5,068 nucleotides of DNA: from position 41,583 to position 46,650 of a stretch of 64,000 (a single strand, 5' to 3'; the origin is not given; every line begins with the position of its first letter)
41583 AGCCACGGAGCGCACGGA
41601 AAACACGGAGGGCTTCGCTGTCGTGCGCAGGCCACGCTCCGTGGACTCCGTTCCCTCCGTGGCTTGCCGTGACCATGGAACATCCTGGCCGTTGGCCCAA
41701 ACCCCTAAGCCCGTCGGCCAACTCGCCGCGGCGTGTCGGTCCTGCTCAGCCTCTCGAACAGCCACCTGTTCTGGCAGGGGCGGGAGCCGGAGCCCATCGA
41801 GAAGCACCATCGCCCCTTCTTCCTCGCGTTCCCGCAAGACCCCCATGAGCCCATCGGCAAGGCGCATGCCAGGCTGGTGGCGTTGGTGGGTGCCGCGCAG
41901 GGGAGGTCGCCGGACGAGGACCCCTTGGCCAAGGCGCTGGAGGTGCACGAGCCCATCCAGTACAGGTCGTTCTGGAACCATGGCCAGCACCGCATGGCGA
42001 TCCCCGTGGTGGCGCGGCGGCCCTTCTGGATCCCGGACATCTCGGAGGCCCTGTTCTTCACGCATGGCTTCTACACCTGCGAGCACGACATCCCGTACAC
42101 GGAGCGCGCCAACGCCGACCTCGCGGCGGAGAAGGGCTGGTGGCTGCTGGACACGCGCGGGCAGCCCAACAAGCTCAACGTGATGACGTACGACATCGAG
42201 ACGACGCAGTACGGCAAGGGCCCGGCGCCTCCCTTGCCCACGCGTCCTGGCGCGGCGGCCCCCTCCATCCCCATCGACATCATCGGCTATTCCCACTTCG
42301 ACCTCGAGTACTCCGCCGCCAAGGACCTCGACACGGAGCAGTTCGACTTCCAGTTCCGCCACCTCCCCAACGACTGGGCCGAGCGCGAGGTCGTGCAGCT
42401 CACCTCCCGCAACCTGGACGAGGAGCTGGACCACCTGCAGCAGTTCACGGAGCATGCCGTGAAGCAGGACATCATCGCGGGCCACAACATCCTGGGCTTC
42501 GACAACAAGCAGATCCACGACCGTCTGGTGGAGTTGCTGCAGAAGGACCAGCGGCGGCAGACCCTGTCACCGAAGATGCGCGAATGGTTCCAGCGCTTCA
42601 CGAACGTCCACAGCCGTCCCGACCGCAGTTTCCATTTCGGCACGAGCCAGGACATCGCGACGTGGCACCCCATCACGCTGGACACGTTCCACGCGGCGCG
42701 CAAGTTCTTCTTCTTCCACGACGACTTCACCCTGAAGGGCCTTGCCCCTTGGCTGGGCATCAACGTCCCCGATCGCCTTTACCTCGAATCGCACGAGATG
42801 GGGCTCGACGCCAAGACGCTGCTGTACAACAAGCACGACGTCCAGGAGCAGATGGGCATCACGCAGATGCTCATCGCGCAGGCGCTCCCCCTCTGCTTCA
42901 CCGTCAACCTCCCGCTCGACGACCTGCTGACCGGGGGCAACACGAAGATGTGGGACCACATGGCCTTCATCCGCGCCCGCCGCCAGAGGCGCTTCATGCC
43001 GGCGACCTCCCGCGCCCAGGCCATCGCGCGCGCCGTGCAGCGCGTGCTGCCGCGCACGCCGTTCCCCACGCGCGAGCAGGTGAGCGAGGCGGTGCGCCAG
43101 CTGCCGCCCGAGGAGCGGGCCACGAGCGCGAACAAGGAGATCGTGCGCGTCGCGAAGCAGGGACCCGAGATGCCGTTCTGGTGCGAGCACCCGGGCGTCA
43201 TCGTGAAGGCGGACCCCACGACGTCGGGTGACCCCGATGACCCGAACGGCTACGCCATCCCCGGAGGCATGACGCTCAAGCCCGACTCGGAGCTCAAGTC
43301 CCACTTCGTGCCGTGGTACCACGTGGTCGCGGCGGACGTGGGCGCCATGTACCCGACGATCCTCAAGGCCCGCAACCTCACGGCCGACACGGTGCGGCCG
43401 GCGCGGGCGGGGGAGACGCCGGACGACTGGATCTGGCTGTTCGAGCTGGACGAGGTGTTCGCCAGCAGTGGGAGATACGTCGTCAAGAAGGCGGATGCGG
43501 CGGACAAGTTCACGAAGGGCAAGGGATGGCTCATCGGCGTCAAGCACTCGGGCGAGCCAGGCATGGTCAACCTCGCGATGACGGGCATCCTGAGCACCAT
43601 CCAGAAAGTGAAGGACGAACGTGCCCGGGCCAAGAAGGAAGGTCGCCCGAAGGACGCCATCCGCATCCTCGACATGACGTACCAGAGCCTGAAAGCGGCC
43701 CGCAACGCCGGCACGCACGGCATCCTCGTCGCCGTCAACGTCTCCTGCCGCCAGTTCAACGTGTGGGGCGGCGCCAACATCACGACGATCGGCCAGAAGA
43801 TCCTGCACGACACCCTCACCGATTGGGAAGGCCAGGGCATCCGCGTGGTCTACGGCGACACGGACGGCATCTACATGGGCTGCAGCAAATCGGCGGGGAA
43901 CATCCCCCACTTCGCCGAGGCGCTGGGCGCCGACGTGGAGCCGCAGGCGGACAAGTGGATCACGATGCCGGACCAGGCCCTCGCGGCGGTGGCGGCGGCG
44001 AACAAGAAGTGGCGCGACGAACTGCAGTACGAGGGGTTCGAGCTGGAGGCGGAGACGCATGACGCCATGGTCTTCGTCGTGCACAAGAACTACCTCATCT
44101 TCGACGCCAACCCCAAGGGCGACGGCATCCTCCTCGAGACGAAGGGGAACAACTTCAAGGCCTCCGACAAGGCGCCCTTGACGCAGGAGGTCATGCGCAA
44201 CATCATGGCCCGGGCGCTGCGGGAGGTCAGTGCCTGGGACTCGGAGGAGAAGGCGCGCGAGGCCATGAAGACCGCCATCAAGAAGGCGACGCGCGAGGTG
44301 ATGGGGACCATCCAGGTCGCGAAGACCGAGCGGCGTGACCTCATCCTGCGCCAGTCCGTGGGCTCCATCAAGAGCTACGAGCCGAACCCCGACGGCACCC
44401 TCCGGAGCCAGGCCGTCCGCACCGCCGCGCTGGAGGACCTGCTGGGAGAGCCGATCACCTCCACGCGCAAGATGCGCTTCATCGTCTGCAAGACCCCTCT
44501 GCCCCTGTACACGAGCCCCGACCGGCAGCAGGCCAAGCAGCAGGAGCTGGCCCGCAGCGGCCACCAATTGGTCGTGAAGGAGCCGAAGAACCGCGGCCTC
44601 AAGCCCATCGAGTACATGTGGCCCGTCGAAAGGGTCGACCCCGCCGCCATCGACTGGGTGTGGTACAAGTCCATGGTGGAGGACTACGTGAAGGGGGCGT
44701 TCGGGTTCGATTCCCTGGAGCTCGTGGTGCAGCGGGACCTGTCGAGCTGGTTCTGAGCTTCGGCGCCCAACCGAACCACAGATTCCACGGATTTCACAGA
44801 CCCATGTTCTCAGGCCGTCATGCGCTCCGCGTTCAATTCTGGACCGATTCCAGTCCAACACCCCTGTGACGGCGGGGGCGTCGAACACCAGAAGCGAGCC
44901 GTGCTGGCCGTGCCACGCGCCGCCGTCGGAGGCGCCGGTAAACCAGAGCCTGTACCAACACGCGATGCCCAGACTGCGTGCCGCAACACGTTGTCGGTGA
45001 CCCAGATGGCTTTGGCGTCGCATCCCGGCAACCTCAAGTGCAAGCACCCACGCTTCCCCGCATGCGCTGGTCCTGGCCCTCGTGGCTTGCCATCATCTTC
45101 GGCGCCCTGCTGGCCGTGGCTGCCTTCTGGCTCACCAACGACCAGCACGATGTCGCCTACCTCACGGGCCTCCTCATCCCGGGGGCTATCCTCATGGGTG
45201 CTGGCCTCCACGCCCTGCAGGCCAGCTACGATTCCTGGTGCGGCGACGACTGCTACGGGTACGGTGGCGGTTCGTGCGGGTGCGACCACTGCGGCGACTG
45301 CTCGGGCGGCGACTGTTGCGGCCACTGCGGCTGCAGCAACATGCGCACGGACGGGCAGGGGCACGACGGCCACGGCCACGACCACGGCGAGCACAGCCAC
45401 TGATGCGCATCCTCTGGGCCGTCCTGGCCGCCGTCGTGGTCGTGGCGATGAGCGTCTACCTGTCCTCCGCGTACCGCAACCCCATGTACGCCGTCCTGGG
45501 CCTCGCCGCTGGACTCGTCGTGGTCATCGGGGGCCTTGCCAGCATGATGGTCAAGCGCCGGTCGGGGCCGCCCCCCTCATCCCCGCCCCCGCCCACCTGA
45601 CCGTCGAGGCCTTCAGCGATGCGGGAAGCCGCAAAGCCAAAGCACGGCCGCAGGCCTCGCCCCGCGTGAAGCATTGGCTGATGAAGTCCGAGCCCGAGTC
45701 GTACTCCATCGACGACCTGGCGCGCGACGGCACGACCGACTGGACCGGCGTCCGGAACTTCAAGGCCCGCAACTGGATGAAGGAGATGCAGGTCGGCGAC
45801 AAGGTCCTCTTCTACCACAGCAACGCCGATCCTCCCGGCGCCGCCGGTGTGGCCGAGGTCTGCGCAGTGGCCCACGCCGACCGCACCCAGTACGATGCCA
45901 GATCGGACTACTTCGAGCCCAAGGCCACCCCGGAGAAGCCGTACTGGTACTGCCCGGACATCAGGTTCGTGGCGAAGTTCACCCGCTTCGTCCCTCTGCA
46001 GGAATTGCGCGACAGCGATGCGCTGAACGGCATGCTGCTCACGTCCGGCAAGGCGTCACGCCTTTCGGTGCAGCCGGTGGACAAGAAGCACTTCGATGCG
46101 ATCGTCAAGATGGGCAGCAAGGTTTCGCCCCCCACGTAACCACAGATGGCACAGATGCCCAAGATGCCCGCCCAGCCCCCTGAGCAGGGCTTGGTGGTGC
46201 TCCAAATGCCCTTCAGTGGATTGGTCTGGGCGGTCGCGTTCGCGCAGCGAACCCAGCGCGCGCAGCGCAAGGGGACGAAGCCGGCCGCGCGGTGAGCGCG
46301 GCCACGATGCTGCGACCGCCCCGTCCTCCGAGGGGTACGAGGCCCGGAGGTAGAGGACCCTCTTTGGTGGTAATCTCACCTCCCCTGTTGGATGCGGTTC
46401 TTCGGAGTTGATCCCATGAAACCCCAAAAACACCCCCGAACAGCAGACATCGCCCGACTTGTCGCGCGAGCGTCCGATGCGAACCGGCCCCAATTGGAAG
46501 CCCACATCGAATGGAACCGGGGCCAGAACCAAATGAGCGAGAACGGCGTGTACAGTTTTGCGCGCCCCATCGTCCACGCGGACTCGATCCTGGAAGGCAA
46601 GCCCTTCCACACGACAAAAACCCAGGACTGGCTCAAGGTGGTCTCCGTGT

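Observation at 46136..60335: Roughly 14-kb lower-GC island bounded by diverged 200-bp direct repeats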

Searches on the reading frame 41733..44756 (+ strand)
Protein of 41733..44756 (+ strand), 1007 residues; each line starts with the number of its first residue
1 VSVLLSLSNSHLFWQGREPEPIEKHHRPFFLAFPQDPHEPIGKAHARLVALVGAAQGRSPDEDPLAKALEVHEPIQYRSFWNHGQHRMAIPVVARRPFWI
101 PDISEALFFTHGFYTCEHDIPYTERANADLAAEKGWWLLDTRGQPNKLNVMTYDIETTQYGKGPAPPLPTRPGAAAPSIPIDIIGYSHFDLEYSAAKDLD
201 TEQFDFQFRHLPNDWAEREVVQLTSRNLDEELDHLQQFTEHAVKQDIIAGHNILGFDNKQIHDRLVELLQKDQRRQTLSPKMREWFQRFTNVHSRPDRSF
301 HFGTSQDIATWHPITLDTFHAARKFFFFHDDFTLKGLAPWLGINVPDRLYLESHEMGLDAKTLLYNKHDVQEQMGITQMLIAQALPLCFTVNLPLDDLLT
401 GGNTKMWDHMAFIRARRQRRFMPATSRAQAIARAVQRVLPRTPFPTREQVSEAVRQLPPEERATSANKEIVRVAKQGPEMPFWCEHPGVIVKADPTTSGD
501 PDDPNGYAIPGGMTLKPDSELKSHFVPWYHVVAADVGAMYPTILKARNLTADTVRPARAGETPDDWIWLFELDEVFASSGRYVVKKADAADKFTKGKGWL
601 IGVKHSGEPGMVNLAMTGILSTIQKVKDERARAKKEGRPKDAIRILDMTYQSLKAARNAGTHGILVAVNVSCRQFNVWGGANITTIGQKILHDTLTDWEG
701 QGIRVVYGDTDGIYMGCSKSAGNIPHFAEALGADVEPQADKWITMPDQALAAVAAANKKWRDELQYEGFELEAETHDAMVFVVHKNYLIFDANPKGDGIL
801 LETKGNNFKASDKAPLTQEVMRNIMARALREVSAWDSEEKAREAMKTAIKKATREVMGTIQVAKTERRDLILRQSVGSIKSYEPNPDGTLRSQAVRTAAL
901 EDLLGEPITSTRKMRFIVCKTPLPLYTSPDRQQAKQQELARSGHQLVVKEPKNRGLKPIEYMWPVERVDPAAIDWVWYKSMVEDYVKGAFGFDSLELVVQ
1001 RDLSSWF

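Call 11: search_protein_families(library=pfam, proteins=[window:41733-44756:+], max_evalue=0.01)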
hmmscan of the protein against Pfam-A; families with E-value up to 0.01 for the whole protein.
window:41733-44756:+ (1007 aa): 2 families
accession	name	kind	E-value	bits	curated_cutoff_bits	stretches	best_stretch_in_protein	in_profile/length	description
PF00136.26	DNA_pol_B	-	1.2e-06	28.1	23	0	530-719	59-238/453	DNA polymerase family B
PF03104.25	DNA_pol_B_exo1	-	2.9e-05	24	23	1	144-324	61-230/242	DNA polymerase family B, exonuclease domain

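Call 33: find_homologous_proteins(query=window:41733-44756:+, max_evalue=1e-100)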
Query window:41733-44756:+ (1007 aa): 223 proteins with E <= 1e-100 among 8000 candidates; the best 120 are listed.
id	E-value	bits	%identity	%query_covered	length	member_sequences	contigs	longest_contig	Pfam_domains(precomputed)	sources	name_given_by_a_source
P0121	0.0e+0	2364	100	100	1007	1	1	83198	PF00136.27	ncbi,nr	ncbi:MAG TPA: DNA polymerase elongation subunit (family B) [Candidatus Thermoplasmatota archaeon]|nr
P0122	0.0e+0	2010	83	100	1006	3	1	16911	PF00136.27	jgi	jgi:DNA polymerase elongation subunit (family B)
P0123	0.0e+0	1936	79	100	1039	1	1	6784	PF00136.27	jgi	jgi:DNA polymerase elongation subunit (family B)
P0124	0.0e+0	1929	81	100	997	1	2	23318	PF00136.27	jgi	jgi:DNA polymerase elongation subunit (family B)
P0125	0.0e+0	1881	79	100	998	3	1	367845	PF00136.27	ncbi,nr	ncbi:MAG: polymerase, archaea type [Thermoplasmata archaeon]|nr:polymerase, archaea type [Thermoplas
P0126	0.0e+0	1870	78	100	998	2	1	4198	PF00136.27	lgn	-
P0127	0.0e+0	1863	78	100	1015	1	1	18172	PF00136.27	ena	-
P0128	0.0e+0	1854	77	100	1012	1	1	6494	PF00136.27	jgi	jgi:DNA polymerase elongation subunit (family B)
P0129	0.0e+0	1838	76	100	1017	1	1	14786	PF00136.27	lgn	-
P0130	0.0e+0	1833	76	100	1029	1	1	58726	PF00136.27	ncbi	-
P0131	0.0e+0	1833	76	100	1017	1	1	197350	PF00136.27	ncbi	-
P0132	0.0e+0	1833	76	100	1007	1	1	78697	PF00136.27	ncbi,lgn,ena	-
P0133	0.0e+0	1817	76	100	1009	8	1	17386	PF00136.27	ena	-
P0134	0.0e+0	1812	76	100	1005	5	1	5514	PF00136.27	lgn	-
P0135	0.0e+0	1812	76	100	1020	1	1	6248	PF00136.27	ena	-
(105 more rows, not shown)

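Call 34: find_encoding_contigs(protein=P0121, flank=10000, max_places=2)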
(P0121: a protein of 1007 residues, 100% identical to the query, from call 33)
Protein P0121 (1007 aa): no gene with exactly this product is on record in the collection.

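Call 35: find_encoding_contigs(protein=P0122, flank=10000, max_places=2)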
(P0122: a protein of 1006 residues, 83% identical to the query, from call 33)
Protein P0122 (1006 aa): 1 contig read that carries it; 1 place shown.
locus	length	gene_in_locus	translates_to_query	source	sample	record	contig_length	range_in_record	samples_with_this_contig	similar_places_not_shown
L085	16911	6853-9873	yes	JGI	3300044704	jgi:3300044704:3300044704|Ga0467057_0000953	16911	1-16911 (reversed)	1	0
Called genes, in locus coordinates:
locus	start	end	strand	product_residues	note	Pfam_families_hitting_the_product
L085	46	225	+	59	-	-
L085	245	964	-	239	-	PF19769:CPxCG_zf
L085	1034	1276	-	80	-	-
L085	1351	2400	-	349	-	PF14520:HHH_5, PF00154:RecA_N, PF08423:Rad51, PF13481:AAA_25 (weak), PF06745:ATPase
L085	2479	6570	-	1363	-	-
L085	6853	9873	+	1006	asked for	PF00136:DNA_pol_B (faint)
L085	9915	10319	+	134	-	-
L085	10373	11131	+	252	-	-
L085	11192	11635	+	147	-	PF01878:EVE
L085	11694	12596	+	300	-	-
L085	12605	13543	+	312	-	-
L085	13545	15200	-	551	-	-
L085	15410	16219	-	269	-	PF01061:ABC2_membrane, PF12698:ABC2_membrane_3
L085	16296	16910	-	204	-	?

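Call 36: find_encoding_contigs(protein=P0124, flank=10000, max_places=2)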
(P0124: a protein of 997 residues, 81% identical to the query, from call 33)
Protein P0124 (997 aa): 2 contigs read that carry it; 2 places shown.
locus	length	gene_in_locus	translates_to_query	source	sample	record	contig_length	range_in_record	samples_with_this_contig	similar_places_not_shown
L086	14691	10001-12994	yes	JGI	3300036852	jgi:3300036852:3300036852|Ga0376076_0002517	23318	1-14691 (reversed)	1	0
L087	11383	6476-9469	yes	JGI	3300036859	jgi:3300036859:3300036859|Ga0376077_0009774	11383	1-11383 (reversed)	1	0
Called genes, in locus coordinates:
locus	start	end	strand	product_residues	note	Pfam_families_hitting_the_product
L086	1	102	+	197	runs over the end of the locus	-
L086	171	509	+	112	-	-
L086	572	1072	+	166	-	-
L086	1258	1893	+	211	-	PF00827:Ribosomal_L15e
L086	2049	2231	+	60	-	-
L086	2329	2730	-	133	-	-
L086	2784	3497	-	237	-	PF19769:CPxCG_zf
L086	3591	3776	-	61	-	-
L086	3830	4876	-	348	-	PF14520:HHH_5, PF00154:RecA_N, PF08423:Rad51, PF13481:AAA_25 (weak), PF06745:ATPase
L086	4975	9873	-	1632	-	-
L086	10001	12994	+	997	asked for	PF00136:DNA_pol_B (faint)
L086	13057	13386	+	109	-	-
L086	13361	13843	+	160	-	PF01878:EVE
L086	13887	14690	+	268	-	?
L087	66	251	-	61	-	-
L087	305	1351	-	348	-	PF14520:HHH_5, PF00154:RecA_N, PF08423:Rad51, PF13481:AAA_25 (weak), PF06745:ATPase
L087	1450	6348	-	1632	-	-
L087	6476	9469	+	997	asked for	PF00136:DNA_pol_B (faint)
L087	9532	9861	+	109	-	-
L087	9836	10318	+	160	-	PF01878:EVE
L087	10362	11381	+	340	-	?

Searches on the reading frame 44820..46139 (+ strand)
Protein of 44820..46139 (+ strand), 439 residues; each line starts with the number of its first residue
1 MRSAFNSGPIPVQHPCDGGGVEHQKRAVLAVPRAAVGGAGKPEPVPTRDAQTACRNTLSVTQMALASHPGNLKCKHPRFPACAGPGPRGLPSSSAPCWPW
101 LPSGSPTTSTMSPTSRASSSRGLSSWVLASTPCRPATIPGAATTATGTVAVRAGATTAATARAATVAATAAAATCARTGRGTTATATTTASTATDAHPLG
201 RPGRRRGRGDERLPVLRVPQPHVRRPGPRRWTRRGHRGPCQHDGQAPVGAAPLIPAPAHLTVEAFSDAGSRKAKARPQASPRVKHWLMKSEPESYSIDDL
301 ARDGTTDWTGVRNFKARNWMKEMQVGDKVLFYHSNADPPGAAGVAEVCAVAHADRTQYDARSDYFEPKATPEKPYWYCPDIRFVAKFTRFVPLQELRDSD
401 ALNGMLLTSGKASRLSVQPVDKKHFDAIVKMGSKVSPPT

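Call 11: search_protein_families(library=pfam, proteins=[window:44820-46139:+], max_evalue=0.01)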
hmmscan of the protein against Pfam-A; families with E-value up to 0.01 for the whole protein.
window:44820-46139:+ (439 aa): 1 family
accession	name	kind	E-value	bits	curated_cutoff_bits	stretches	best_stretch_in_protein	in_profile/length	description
PF01878.24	EVE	-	1.3e-48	165.1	23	1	284-431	1-145/145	EVE domain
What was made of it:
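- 45669..46139 (+): Host EVE-domain gene (3' part of the 439-aa ORF 44820-46139); left backbone flank. Pfam EVE E 1e-48 at residues 284-431 (call 11).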

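Call 13: find_encoding_contigs(protein=window:44820-46139:+, flank=10000, max_places=6)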
Protein window:44820-46139:+ (439 aa): no gene with exactly this product is on record in the collection.
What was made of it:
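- Tried and rejected: Exact look-ups of the 439-aa EVE ORF and of PolB P0121 found nothing on record (calls 13, 34).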

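Call 14: find_related_loci(query=window:44820-46139:+, collection=genome_contigs, flank=10000)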
Query window:44820-46139:+ (439 aa) in genome_contigs; peptide patterns used: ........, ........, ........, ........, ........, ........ (x = any residue, [..] = any of these).
440 stretches matched a pattern; 130 encode a relative of the query (tblastn E <= 1e-3); the best 80 are kept; 80 distinct loci.
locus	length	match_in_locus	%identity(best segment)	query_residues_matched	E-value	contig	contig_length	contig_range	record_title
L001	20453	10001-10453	61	282-432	5e-58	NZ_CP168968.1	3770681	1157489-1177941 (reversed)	Bdellovibrio bacteriovorus strain Bd5 chromosome, complete genome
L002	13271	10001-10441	56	284-432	2e-52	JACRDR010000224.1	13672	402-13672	MAG: Elusimicrobia bacterium isolate NC_groundwater_1677_Pr3_B-0.1um_68_8 SR-2_scaffold_141_1750587, whole genome shotgu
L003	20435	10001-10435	58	284-429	2e-51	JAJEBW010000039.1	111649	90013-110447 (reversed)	MAG: Gemmatimonadetes bacterium isolate jk18x9bins.57 k141_214450, whole genome shotgun sequence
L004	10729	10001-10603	46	221-431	1e-50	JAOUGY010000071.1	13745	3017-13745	MAG: Acidimicrobiia bacterium isolate 4_1_May_SF_Bin47 4_1_May_SF_Bin47_scaffold_1791_c1, whole genome shotgun sequence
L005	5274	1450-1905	54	283-434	6e-51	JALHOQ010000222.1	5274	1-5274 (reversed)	MAG: Bdellovibrionales bacterium isolate bin.161 c_000000049677, whole genome shotgun sequence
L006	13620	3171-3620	52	284-433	9e-50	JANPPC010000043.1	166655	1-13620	MAG: Bdellovibrio sp. isolate VAR_83_metabat_497 VAR_83_k141_1036867, whole genome shotgun sequence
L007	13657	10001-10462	53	276-433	1e-49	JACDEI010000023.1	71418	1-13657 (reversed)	MAG: Planctomycetota bacterium isolate MGR_bin356 SD2902_NODE_54_length_71418_cov_5.793971, whole genome shotgun sequenc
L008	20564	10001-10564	48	254-432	1e-48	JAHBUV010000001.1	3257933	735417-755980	MAG: Bdellovibrionaceae bacterium isolate ACE_BDE1 BDE1_1, whole genome shotgun sequence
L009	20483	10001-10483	52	269-431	1e-48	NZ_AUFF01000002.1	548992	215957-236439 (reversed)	Arenimonas composti TR7-09 = DSM 18010 K311DRAFT_scaffold00002.2_C, whole genome shotgun sequence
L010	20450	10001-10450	52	284-434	2e-48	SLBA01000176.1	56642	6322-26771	MAG: Gemmatimonadetes bacterium isolate CSSed162cmB_429 CSSed16-2cmB-410, whole genome shotgun sequence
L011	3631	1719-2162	55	284-432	6e-47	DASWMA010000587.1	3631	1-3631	MAG TPA_asm: Longimicrobium sp. isolate SMAG_U3375 k141_472484, whole genome shotgun sequence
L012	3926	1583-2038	54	281-431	5e-46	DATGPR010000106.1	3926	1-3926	MAG TPA_asm: Arenimonas sp. isolate SMAG_U10401 k141_5881711, whole genome shotgun sequence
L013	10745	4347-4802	49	284-437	2e-45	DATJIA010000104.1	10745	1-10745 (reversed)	MAG TPA_asm: Kofleriaceae bacterium isolate SMAG_U15526 k141_7872841, whole genome shotgun sequence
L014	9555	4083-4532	53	282-432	3e-45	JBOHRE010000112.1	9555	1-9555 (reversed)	MAG: Longimicrobiales bacterium isolate SD8037_maxbin2.bin.20_sub NODE_3211_length_9555_cov_2.714786, whole genome shotg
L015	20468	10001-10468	52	284-437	5e-45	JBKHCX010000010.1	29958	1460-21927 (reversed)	MAG: Puniceicoccaceae bacterium isolate D1M03_19 NODE_656_length_29958_cov_9.481925, whole genome shotgun sequence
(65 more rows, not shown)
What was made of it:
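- Tried and rejected: This used up the single scan (call 14).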

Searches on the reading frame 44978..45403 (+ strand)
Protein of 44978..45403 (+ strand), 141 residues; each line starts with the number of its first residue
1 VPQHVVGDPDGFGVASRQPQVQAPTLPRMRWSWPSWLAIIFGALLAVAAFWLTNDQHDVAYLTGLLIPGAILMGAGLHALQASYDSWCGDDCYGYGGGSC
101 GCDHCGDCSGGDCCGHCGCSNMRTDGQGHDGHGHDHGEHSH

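Call 40: search_protein_families(library=pfam, proteins=[window:44978-45403:+], max_evalue=0.05)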
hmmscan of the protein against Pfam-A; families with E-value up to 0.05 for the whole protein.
window:44978-45403:+ (141 aa): 2 families
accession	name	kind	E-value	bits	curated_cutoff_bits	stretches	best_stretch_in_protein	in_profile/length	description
PF03203.19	MerC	-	0.006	17.6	27.6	1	36-80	40-84/108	MerC mercury resistance protein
PF03779.20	SPW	-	0.02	15.8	31.5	1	33-81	1-47/93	SPW repeat domain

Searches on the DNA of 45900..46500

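Call 31: search_rna_families(source=window, start=45900, end=46500, threshold=evalue, max_evalue=10)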
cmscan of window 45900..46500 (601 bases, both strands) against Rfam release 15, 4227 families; matches with E-value up to 10: 2.
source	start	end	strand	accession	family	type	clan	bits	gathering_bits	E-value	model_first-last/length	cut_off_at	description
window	46201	46329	-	RF02868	ncS037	Gene; sRNA;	-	15.5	112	4.6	1-152/152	no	Burkholderia sRNA 37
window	46168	46263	+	RF02691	BTH_s19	Gene; sRNA;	-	10.2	153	4.4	103-216/224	no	Burkholderia sRNA 19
